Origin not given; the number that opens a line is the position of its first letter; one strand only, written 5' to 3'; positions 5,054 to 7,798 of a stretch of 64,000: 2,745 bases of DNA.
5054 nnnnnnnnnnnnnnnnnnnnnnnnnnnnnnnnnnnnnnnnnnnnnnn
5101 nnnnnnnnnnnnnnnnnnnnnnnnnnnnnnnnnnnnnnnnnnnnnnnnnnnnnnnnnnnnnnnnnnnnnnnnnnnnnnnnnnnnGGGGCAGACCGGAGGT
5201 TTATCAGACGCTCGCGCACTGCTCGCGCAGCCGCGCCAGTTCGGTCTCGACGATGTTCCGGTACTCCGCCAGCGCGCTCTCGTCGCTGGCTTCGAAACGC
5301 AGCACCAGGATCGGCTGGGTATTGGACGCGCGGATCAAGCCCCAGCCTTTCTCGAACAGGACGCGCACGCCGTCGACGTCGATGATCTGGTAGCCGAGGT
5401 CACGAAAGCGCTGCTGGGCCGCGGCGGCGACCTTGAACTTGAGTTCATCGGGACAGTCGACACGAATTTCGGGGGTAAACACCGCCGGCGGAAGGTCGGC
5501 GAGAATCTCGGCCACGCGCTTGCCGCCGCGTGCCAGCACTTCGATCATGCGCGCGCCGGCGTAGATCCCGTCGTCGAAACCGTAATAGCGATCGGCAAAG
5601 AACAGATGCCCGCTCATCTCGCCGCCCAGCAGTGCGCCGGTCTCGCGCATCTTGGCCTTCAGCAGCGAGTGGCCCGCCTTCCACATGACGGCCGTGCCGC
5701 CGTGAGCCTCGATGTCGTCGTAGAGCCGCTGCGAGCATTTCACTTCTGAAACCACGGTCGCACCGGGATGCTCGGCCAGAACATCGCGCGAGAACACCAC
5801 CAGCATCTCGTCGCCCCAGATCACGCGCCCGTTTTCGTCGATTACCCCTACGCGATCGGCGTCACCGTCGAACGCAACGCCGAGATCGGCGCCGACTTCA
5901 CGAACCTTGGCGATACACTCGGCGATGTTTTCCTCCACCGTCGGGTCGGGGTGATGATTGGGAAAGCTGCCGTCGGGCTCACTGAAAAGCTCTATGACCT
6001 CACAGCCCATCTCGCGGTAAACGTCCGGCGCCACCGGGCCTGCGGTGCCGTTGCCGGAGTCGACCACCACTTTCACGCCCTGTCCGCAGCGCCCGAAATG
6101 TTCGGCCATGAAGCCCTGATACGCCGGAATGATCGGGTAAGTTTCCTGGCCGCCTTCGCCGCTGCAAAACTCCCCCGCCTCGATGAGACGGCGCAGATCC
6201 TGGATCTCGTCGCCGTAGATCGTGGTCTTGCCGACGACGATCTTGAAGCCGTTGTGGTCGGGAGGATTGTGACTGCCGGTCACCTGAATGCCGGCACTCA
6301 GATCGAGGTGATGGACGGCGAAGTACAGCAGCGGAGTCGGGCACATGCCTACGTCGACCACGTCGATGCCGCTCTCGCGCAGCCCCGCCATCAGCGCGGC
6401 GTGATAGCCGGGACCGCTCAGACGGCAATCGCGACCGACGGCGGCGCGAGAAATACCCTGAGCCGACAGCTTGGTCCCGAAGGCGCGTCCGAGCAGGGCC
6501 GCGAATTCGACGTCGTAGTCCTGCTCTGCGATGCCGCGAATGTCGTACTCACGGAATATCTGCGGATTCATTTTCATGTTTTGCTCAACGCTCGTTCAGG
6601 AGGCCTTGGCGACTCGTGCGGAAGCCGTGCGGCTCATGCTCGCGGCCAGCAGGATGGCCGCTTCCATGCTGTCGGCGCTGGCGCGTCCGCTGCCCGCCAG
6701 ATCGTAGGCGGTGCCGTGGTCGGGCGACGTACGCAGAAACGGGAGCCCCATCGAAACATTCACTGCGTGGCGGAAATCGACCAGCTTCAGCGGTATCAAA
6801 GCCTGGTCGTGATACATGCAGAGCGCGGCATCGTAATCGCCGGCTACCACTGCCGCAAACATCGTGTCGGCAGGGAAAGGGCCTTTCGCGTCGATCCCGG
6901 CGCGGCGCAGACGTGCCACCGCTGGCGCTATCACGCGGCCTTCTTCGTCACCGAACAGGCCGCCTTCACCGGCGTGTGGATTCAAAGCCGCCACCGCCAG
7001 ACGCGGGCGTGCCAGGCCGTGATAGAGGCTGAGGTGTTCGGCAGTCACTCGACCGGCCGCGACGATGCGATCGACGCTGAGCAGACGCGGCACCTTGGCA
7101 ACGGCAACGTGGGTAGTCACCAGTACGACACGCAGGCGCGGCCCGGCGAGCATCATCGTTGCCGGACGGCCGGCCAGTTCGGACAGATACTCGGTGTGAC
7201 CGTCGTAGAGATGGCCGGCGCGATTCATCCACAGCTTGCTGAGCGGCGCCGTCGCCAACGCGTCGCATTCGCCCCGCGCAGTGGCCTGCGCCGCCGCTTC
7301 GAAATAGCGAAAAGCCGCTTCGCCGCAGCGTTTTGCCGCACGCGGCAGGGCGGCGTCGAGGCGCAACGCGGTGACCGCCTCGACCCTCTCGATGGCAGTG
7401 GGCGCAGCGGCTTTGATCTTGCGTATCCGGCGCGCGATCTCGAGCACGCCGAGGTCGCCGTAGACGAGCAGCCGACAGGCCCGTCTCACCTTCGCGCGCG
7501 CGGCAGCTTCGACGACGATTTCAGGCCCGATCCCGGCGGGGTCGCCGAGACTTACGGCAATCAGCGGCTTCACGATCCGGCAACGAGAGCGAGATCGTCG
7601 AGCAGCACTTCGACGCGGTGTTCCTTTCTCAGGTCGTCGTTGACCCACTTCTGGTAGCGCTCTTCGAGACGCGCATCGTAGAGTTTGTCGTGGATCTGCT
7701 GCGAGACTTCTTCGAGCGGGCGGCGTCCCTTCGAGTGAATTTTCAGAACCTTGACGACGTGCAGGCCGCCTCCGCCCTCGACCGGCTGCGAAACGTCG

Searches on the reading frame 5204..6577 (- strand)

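Call 28: search_protein_families(library=pfam, proteins=[window:5204-6577:-], max_evalue=0.001)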
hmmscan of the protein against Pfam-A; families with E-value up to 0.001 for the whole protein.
window:5204-6577:- (457 aa): 4 families
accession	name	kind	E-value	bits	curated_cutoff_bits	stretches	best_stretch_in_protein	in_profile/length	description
PF02878.22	PGM_PMM_I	-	6.7e-33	113.7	22.5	1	6-135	2-134/138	Phosphoglucomutase/phosphomannomutase, alpha/beta/alpha domain I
PF02880.22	PGM_PMM_III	-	2.3e-27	95.8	20.7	1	254-364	1-113/115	Phosphoglucomutase/phosphomannomutase, alpha/beta/alpha domain III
PF02879.22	PGM_PMM_II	-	3.2e-27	95.5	29.3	1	165-250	18-103/103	Phosphoglucomutase/phosphomannomutase, alpha/beta/alpha domain II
PF00408.26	PGM_PMM_IV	-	5.5e-14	52.4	23.1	1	370-442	1-64/68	Phosphoglucomutase/phosphomannomutase, C-terminal domain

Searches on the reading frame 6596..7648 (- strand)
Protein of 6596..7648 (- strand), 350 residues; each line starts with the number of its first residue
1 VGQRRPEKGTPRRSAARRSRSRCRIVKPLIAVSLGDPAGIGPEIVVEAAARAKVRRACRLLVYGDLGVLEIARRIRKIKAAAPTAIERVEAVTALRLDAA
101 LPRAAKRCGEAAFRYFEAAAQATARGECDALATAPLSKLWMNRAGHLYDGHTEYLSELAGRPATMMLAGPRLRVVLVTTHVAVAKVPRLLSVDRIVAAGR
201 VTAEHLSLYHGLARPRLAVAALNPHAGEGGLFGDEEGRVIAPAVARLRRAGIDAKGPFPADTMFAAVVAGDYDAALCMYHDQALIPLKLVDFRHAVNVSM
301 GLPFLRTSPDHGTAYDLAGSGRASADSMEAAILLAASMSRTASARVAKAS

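Call 28: search_protein_families(library=pfam, proteins=[window:6596-7648:-], max_evalue=0.001)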
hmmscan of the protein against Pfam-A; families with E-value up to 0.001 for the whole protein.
window:6596-7648:- (350 aa): 1 family
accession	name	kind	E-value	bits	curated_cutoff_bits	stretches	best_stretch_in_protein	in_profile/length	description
PF04166.17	PdxA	-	6.3e-97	324.9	27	1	57-335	2-286/286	Pyridoxal phosphate biosynthetic protein PdxA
